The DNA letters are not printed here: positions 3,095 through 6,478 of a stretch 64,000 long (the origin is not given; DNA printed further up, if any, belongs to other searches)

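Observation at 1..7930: Six-gene operon built around a type III R-M pair with three or four non-canonical partners: candidate undescribed defence module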

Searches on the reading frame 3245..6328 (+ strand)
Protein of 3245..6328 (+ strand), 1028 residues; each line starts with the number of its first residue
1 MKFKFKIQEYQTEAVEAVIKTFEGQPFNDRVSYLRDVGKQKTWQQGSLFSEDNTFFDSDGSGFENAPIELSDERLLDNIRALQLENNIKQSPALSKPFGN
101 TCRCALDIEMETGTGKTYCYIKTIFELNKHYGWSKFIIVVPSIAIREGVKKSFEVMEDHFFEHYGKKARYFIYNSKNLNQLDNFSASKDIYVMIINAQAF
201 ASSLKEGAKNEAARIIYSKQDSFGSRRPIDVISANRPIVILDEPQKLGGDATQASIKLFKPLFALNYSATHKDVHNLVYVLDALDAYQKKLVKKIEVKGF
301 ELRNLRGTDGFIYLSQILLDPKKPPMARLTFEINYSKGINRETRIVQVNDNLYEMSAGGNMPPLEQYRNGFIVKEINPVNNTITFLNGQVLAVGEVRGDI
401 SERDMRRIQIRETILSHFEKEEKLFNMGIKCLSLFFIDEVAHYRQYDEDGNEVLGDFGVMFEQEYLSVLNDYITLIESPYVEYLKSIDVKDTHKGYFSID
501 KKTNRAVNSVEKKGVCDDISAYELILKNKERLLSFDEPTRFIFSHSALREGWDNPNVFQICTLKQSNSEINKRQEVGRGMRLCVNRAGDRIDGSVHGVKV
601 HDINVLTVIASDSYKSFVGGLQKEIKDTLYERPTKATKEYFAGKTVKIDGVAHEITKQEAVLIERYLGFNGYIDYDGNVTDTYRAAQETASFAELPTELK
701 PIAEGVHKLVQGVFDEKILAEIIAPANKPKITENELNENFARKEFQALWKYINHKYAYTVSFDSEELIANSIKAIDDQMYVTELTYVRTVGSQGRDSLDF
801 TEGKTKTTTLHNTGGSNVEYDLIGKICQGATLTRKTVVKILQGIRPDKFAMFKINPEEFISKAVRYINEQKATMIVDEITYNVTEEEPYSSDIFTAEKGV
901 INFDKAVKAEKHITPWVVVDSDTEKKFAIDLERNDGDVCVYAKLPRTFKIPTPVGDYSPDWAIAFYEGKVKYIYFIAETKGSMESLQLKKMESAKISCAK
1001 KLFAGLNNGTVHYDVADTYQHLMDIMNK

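Call 3: search_protein_families(library=pfam, proteins=[window:3245-6328:+], max_evalue=0.01)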
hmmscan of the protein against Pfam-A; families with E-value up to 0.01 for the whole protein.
window:3245-6328:+ (1028 aa): 3 families
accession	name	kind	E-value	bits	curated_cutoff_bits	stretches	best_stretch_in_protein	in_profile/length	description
PF19778.5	RE_endonuc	-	2.1e-28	98.7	23.4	1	911-1016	2-105/108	Endonuclease domain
PF04851.21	ResIII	-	1.8e-16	60.9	22.5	1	5-272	2-163/164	Type III restriction enzyme, res subunit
PF00270.35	DEAD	-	1.4e-05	25.3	26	1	108-253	19-135/167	DEAD/DEAH box helicase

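Call 4: search_protein_families(library=padloc, proteins=[window:3245-6328:+], max_evalue=0.01)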
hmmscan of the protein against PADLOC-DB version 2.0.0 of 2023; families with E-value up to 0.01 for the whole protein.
window:3245-6328:+ (1028 aa): 7 families
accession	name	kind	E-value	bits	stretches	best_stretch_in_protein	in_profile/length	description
PDLC03647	REase_III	-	3.6e-287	953.6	1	1-1025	1-985/989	Type III restriction enzyme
PDLC03649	REase_III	-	1.5e-94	315.7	1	57-1025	34-966/973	Type III restriction enzyme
PDLC03648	REase_III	-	1.1e-07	28.4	1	534-618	306-380/871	Type III restriction enzyme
PDLC02707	PbeA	-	1.6e-06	25.1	1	86-203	253-368/672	PbeA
PDLC03650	REase_III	-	3.7e-06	23.6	1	538-587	377-426/898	Type III restriction enzyme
PDLC03653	REase_III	-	2.7e-05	20.5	1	530-606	417-493/883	Type III restriction enzyme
PDLC02704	PbeA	-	0.0016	15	1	89-201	258-370/682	PbeA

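Call 17: search_protein_families(library=ncbifam, proteins=[window:3245-6328:+], max_evalue=0.01)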
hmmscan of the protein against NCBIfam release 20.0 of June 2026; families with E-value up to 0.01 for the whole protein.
window:3245-6328:+ (1028 aa): 3 families
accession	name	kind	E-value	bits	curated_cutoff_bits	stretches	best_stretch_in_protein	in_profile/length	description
NF012027.0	PRK15483.1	equivalog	1.2e-105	354.5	564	1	1-1027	1-980/986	type III restriction-modification system endonuclease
NF046055.1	restr_BPTD_3080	equivalog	5.2e-07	28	800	0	472-581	504-616/970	BPTD_3080 family restriction endonuclease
TIGR04095.1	dnd_restrict_1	equivalog_domain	0.00063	18.8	600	1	89-202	12-126/451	DNA phosphorothioation system restriction enzyme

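Call 18: find_related_loci(query=window:3245-6328:+, collection=genome_contigs, flank=10000)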
Query window:3245-6328:+ (1028 aa) in genome_contigs; peptide patterns used: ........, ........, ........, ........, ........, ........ (x = any residue, [..] = any of these).
600 stretches matched a pattern (row limit reached: there are more); 597 encode a relative of the query (tblastn E <= 1e-3); the best 80 are kept; 80 distinct loci.
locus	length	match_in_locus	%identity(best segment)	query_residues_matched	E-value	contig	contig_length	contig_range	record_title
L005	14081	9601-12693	70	1-1026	0e+0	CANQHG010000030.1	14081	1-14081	MAG: uncultured Clostridia bacterium isolate Lapin-030__bin24 genome assembly, contig: Lapin-030__NODE_5894_length_14081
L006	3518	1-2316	81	256-1028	0e+0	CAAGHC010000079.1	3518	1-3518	MAG TPA_asm: Clostridia bacterium, isolate HGM11401, WGS project CAAGHC010000000 data, contig: SRS476212_9_k119_431614,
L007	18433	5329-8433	63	1-1027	0e+0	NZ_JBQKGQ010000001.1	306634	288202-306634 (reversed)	Agathobacter sp. LCP21S3_B2 contig00001, whole genome shotgun sequence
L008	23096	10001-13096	62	1-1027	0e+0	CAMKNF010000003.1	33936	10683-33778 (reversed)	MAG: uncultured Ruminococcus sp. isolate SRR14812341_bin.24_metaWRAP_v1.3_MAG genome assembly, contig: ERZ12298781.124,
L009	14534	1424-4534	61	1-1027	0e+0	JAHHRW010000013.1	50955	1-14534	MAG: Oscillospiraceae bacterium isolate MAG040 MAG040_13, whole genome shotgun sequence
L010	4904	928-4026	60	1-1027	0e+0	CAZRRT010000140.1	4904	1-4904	MAG TPA_asm: uncultured Ruminiclostridium sp. isolate SRP287540_co1_19 genome assembly, contig: NODE_18834_length_4904_c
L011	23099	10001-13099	61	1-1027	0e+0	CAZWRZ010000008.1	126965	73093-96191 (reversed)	MAG TPA_asm: uncultured Ruminiclostridium sp. isolate SRP199465_co1_713 genome assembly, contig: NODE_158_length_126965_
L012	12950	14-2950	63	59-1027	0e+0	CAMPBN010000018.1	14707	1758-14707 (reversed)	MAG: uncultured Firmicutes bacterium isolate SRR873610_bin.111_metaWRAP_v1.3_MAG genome assembly, contig: NODE_8300_leng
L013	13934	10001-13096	60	1-1027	0e+0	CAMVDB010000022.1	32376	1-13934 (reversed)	MAG TPA_asm: uncultured Clostridia bacterium isolate SRR8387714_bin.58_metaWRAP_v1.3_MAG genome assembly, contig: ERZ142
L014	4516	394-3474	60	1-1028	0e+0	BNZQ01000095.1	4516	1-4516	Clostridia bacterium PG1894_211 DNA, sequence095, whole genome shotgun sequence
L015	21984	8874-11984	60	1-1027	0e+0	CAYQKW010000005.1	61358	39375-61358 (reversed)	MAG TPA_asm: uncultured Oscillospiraceae bacterium isolate SRP313737_co1_329 genome assembly, contig: NODE_815_length_61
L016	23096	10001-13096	59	1-1026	0e+0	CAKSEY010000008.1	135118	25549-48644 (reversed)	MAG: uncultured Oscillospiraceae bacterium isolate REFINED_METABAT215_TOP10_CONTIGS_1500_ASSEMBLY_K77_MERGED__Hadza_MoBi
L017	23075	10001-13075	59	1-1026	0e+0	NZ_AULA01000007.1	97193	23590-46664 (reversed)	Acidaminococcus intestini DSM 21505 H503DRAFT_scaffold00006.6_C, whole genome shotgun sequence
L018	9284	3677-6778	59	1-1028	0e+0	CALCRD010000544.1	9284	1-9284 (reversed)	MAG TPA_asm: uncultured Bacillus sp. isolate SRR1561991_bin.107_CONCOCT_v1.1_MAG genome assembly, contig: ERZ724030.5796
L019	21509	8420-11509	59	1-1027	0e+0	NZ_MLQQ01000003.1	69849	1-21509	Anaerobacillus arseniciselenatis strain DSM 15340 Ga0137926_103, whole genome shotgun sequence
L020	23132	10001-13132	59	1-1027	0e+0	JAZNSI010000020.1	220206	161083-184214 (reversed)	MAG: Clostridia bacterium isolate T1900044810_TS20190276.MAGScoT_cleanbin_000004 SGB_2776_k141_2026230, whole genome sho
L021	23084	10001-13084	57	1-1027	0e+0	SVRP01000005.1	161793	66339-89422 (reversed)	MAG: Oscillospiraceae bacterium isolate SIG646 NODE_1796_length_161793_cov_12.792319, whole genome shotgun sequence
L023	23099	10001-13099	59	1-1028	0e+0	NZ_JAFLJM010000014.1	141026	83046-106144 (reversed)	Alkalihalobacillus sp. BA299 14, whole genome shotgun sequence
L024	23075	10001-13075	57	1-1026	0e+0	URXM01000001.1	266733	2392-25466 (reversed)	uncultured Clostridiales bacterium isolate UMGS1447 genome assembly, contig: NODE_4_length_266733_cov_10.892755, whole g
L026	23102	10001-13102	56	1-1024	0e+0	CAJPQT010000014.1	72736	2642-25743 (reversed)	MAG: uncultured Centipeda sp. isolate SRR9217428-mag-bin.13 genome assembly, contig: SRR9217428-mag-bin.13_139, whole ge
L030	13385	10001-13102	57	1-1027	0e+0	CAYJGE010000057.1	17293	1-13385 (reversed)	MAG TPA_asm: uncultured Mailhella sp. isolate ERP123703_co1_306 genome assembly, contig: NODE_3437_length_17293_cov_49.4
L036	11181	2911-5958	59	7-1028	0e+0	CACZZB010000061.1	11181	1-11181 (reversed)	MAG: uncultured Ruminococcus sp. isolate RUG13073 genome assembly, contig: RUG13073_asm_61, whole genome shotgun sequenc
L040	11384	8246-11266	56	1-1027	0e+0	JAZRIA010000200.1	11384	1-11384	MAG: Bacteroidaceae bacterium isolate T1900045477_YK20190171.MAGScoT_cleanbin_000077 SGB_7288_k141_3710899, whole genome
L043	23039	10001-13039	55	1-1028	0e+0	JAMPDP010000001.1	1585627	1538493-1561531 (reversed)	MAG: Candidatus Amulumruptor caecigallinarius isolate NALB_7823_35 Scaffold_#1__SCF_001__1583489_bp, whole genome shotgu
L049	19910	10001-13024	55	1-1026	0e+0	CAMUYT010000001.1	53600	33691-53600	MAG TPA_asm: uncultured Bacteroidales bacterium isolate SRR8387720_bin.72_metaWRAP_v1.3_MAG genome assembly, contig: ERZ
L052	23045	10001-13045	55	1-1026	0e+0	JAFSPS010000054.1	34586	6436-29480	MAG: Bacteroidales bacterium isolate RGIG3361 Goat_Reticulum.Co__c2346143, whole genome shotgun sequence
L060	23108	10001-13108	59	1-1028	0e+0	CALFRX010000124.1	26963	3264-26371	MAG TPA_asm: uncultured Peptococcaceae bacterium isolate SRR1562003_bin.66_CONCOCT_v1.1_MAG genome assembly, contig: ERZ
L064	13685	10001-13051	52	1-1026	0e+0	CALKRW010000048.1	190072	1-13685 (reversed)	MAG TPA_asm: uncultured Porphyromonadaceae bacterium isolate ERR1995254_bin.95_CONCOCT_v1.1_MAG genome assembly, contig:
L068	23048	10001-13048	52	1-1028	0e+0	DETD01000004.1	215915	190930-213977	MAG TPA_asm: Bacteroidales bacterium UBA3297 UBA3297_contig_4910, whole genome shotgun sequence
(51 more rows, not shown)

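Call 32: search_protein_families(library=pfam, proteins=[L017:8923-10008:+, L007:4496-5329:+, L015:8474-8824:+, L026:9337-9639:+, L026:9639-9998:+, L040:7679-7945:+, L040:7936-8199:+, L052:8997-10001:+, L060:9099-9983:+, L064:9397-10044:+], max_evalue=0.001)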
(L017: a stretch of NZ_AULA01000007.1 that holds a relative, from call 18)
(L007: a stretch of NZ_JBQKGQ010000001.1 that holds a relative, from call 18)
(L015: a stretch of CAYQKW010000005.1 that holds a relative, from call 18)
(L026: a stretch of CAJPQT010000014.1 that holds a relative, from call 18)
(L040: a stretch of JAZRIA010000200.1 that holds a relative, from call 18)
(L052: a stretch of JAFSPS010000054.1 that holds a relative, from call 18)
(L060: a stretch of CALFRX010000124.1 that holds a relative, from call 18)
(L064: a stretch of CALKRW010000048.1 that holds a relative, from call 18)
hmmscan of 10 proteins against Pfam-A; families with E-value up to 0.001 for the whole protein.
L017:8923-10008:+ (362 aa): 2 families
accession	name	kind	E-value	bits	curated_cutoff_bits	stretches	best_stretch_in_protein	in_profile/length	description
PF06250.17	YhcG_C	-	2e-54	184.1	32.5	1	186-340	2-156/157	YhcG PDDEXK nuclease domain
PF17761.7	DUF1016_N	-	2.5e-38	131.7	32.8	1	23-160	4-137/137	DUF1016 N-terminal domain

L007:4496-5329:+ (278 aa): 1 family
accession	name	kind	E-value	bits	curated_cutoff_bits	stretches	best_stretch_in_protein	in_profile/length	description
PF14355.11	Abi_C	-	3.6e-24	85.1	24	1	189-270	2-83/83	Abortive infection C-terminus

L015:8474-8824:+ (117 aa): 1 family
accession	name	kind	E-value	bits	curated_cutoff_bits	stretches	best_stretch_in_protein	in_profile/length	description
PF05635.17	23S_rRNA_IVP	-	1.2e-29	103.1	33.8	1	3-107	2-105/106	23S rRNA-intervening sequence protein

L026:9337-9639:+ (101 aa): 2 families
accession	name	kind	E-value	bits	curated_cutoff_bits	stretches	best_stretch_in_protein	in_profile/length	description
PF18765.7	Polbeta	-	1.5e-15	57.6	26.9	1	17-100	4-88/93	Polymerase beta, Nucleotidyltransferase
PF01909.29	NTP_transf_2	-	1.8e-14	54.3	21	1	18-99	7-92/93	Nucleotidyltransferase domain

L026:9639-9998:+ (120 aa): 1 family
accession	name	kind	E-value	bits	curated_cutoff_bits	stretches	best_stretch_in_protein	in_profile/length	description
PF01934.22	HepT-like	-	2.1e-12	47.2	23.5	1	14-108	3-118/120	Ribonuclease HepT-like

L040:7679-7945:+ (89 aa): 1 family
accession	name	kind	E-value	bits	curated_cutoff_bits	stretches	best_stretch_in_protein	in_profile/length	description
PF02604.26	PhdYeFM_antitox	-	0.00027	21.1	29.8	1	1-53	1-54/74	Antitoxin Phd_YefM, type II toxin-antitoxin system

L040:7936-8199:+ (88 aa): 2 families
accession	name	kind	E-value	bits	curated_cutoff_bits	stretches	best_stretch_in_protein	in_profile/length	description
PF06769.20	YoeB_toxin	-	1.8e-17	63.5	27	1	6-87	1-80/80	YoeB-like toxin of bacterial type II toxin-antitoxin system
PF05016.21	ParE_toxin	-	6.1e-10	40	23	1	4-79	1-80/89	ParE toxin of type II toxin-antitoxin system, parDE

L052:8997-10001:+ (335 aa): 1 family
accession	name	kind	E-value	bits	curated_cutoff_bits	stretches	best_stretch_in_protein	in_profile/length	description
PF13310.11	Virulence_RhuM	-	1.2e-105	352.8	33.7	1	63-306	1-248/252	Virulence protein RhuM family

L060:9099-9983:+ (295 aa): 2 families
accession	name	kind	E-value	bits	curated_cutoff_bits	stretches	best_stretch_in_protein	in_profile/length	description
PF02661.23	Fic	-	1.4e-11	45.5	24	1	142-228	4-93/93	Fic/DOC family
PF02498.22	Bro-N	-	1.3e-06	29.3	25.6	1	14-111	1-91/96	BRO family, N-terminal domain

L064:9397-10044:+ (216 aa): 4 families
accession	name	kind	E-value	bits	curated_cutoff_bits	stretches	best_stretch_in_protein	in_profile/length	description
PF06414.18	Zeta_toxin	-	1.5e-16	60.9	22.3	1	5-168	13-191/199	Zeta toxin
PF13671.12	AAA_33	-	3.4e-08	34.3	27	1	10-134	1-127/143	AAA domain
PF13173.12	AAA_14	-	1.4e-05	25.5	27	1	10-112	4-98/129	AAA domain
PF13238.12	AAA_18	-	2.8e-05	25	29.4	1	11-126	1-112/128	AAA domain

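Call 33: search_protein_families(library=pfam, proteins=[L009:822-1418:+, L011:8869-9855:+, L016:9327-9989:+, L020:9272-9994:+, L021:8951-9973:+, L024:9210-10001:+, L030:8174-9436:+, L030:9442-9924:+, L049:7281-8318:+, L049:8416-10008:+], max_evalue=0.001)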
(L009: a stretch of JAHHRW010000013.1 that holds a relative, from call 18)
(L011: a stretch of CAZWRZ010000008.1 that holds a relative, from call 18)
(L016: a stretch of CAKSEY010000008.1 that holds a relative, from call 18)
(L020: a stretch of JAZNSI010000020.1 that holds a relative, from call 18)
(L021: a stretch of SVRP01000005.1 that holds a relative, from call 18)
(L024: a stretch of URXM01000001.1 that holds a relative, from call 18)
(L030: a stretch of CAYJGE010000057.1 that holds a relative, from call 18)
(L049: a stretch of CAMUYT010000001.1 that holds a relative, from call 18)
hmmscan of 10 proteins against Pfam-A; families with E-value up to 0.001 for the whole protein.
L009:822-1418:+ (199 aa): 0 families

L011:8869-9855:+ (329 aa): 2 families
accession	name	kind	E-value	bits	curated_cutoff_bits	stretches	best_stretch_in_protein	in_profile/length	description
PF12358.13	DUF3644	-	1.6e-59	201.1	27.6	1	6-177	1-179/183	Domain of unknown function (DUF3644)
PF18740.7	EC042_2821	-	1e-27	96.9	24.9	1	227-314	1-97/97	EC042_2821-like Restriction Endonuclease-like domain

L016:9327-9989:+ (221 aa): 1 family
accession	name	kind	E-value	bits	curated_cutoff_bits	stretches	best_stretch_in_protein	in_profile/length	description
PF14353.12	CpXC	-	1e-37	129.3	25.4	1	10-139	2-121/121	CpXC protein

L020:9272-9994:+ (241 aa): 0 families

L021:8951-9973:+ (341 aa): 1 family
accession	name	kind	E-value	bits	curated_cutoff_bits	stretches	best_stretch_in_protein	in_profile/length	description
PF11185.13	DUF2971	-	3.6e-08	35.1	22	1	159-255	1-89/89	Protein of unknown function (DUF2971)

L024:9210-10001:+ (264 aa): 0 families

L030:8174-9436:+ (421 aa): 7 families
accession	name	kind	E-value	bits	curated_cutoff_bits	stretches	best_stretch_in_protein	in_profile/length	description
PF13304.12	AAA_21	-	1.1e-30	108.2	27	2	238-339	188-304/304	AAA domain, putative AbiEii toxin, Type IV TA system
PF13175.12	AAA_15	-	5.1e-24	86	32.1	1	1-337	1-373/374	AAA ATPase domain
PF02463.25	SMC_N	-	7.6e-13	48.8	40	1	1-339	1-203/220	RecF/RecN/SMC N terminal domain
PF13476.12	AAA_23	-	1.3e-08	36.2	27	1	4-135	1-144/201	AAA domain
PF13555.12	AAA_29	-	0.00014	21.9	27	1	2-44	1-45/61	P-loop containing region of AAA domain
PF13514.12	AAA_27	-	0.00039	20.5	22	1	2-42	3-47/206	AAA domain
PF11398.14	DUF2813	-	0.00053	19.9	21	0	2-44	3-45/372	Protein of unknown function (DUF2813)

L030:9442-9924:+ (161 aa): 0 families

L049:7281-8318:+ (346 aa): 1 family
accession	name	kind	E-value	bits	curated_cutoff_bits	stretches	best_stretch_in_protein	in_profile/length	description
PF04326.19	SLFN_AlbA_2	-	1.8e-14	54.7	25.3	1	20-146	1-117/118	Schlafen, AlbA_2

L049:8416-10008:+ (531 aa): 3 families
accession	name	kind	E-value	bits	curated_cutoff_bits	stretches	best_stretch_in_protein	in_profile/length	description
PF04326.19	SLFN_AlbA_2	-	8.7e-19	68.6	25.3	1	12-127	1-117/118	Schlafen, AlbA_2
PF13749.12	HATPase_c_4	-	1.4e-17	63.9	26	1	299-377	1-82/89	Putative ATP-dependent DNA helicase recG C-terminal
PF21247.3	Fic-like_C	-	5.7e-11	42.6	27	1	463-519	8-64/64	Filamentation induced by cAMP protein Fic-like, C-terminal domain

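Call 96: search_solved_structures(query=window:3245-6328:+, max_evalue=0.001)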
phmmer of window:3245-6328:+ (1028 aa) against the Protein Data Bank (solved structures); distinct sequences matched with E-value up to 0.001: 1.
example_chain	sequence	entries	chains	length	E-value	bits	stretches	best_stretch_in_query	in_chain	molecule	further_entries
4zcf_C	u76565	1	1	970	1.1e-66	228.7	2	65-639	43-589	Restriction endonuclease EcoP15I, restriction subunit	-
